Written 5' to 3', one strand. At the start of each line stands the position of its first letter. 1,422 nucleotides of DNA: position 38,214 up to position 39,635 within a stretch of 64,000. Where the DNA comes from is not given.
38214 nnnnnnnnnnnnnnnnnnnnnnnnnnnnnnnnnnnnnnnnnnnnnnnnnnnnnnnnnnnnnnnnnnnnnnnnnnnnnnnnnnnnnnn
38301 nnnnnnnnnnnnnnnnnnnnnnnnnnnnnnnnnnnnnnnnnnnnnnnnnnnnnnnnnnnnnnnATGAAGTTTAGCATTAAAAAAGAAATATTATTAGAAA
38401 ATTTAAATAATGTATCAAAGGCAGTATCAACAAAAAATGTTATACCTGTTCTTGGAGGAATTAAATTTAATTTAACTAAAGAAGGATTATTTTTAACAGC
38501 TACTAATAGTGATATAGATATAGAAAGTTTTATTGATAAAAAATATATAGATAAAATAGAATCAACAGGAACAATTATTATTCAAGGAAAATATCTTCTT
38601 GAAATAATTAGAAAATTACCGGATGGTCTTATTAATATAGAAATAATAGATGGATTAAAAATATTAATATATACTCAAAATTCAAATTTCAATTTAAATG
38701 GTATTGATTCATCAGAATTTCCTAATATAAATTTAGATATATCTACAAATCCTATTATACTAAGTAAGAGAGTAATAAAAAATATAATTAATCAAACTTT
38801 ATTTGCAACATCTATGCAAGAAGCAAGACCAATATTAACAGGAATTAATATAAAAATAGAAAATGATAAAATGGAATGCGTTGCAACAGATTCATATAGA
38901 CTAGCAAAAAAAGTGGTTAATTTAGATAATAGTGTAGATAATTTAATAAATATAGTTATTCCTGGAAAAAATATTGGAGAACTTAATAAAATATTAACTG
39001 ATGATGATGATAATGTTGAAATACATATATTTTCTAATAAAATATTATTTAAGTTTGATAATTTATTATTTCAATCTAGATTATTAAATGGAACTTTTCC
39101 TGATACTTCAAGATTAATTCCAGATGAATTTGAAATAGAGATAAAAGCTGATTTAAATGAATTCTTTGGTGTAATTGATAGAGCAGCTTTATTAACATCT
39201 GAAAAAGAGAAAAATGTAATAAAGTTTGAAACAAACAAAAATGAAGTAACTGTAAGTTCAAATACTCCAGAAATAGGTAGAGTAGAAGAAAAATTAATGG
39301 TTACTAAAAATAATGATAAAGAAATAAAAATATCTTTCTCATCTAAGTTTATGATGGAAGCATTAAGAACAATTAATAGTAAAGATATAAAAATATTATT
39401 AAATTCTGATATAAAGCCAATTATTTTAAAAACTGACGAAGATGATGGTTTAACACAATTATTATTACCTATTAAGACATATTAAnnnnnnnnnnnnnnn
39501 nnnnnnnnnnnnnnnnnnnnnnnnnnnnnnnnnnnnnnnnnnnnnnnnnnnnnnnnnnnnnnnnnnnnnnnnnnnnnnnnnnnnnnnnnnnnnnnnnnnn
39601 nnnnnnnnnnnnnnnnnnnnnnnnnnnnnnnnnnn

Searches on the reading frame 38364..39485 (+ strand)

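Call 55: search_protein_families(library=pfam, proteins=[window:38364-39485:+], max_evalue=0.001)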
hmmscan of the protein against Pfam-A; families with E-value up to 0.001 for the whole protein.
window:38364-39485:+ (373 aa): 3 families
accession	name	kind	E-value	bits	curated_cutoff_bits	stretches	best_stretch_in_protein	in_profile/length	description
PF02767.21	DNA_pol3_beta_2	-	8.5e-41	139.3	27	2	133-247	2-116/116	DNA polymerase III beta subunit, central domain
PF00712.24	DNA_pol3_beta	-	5.8e-36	123.7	24.4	2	1-122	1-119/120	DNA polymerase III beta subunit, N-terminal domain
PF02768.20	DNA_pol3_beta_3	-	1.8e-26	92.7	27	1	250-370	2-120/121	DNA polymerase III beta subunit, C-terminal domain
